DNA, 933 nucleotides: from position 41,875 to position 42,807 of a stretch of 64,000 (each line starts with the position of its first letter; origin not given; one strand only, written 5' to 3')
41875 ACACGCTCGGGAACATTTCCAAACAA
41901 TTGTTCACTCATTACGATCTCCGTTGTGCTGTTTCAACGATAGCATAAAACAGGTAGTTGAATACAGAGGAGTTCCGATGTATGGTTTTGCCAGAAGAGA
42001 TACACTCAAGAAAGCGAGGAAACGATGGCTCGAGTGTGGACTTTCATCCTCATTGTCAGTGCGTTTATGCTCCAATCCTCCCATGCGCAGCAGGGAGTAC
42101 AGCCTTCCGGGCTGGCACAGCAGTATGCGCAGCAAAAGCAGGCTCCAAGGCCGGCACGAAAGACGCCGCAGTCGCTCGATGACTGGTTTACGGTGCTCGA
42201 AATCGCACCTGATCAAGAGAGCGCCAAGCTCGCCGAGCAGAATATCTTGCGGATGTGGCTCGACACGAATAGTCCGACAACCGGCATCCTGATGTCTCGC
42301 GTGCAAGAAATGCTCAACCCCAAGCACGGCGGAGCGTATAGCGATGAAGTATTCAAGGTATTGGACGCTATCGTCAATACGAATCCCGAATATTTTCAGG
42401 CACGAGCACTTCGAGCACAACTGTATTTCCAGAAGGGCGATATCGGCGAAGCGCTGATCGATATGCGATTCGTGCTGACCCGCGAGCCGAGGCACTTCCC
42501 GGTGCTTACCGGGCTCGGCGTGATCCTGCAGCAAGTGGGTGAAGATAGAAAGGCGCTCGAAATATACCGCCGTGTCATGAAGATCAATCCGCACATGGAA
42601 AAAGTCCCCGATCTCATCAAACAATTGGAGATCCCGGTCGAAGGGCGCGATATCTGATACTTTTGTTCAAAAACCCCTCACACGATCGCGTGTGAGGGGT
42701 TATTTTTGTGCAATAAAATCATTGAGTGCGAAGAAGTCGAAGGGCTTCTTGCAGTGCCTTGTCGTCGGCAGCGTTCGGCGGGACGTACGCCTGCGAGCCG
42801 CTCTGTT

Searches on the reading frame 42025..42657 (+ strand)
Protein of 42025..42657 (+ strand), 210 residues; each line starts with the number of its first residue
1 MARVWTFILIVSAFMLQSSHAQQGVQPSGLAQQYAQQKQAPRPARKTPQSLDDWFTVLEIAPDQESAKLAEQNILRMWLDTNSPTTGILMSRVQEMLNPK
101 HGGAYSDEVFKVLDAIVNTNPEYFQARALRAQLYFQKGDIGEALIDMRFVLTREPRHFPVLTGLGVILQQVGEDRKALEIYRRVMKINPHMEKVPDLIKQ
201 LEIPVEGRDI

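Call 52: search_protein_families(library=pfam, proteins=[window:42025-42657:+], max_evalue=0.001)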
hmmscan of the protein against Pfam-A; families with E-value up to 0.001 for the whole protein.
window:42025-42657:+ (210 aa): 8 families
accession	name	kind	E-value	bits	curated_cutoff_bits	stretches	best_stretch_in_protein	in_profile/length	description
PF00515.34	TPR_1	-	3.1e-07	30.4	27.8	0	160-190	3-33/34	Tetratricopeptide repeat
PF07719.23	TPR_2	-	3.7e-06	27.1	27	0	161-190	4-33/34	Tetratricopeptide repeat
PF13181.12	TPR_8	-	2.3e-05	24.6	25.7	0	161-189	4-32/34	Tetratricopeptide repeat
PF14559.12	TPR_19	-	2.4e-05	25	25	0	135-190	2-57/68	Tetratricopeptide repeat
PF13371.12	TPR_9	-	0.0001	22.7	35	0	108-155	13-60/73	Tetratricopeptide repeat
PF25064.1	ARM_TT21_5th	-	0.00022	22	27.8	1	126-194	3-71/117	TT21 fifth ARM repeats domain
PF13431.12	TPR_17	-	0.00026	21.4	24.4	0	115-144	4-33/34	Tetratricopeptide repeat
PF13428.12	TPR_14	-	0.00048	21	23.5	0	125-165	2-42/44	Tetratricopeptide repeat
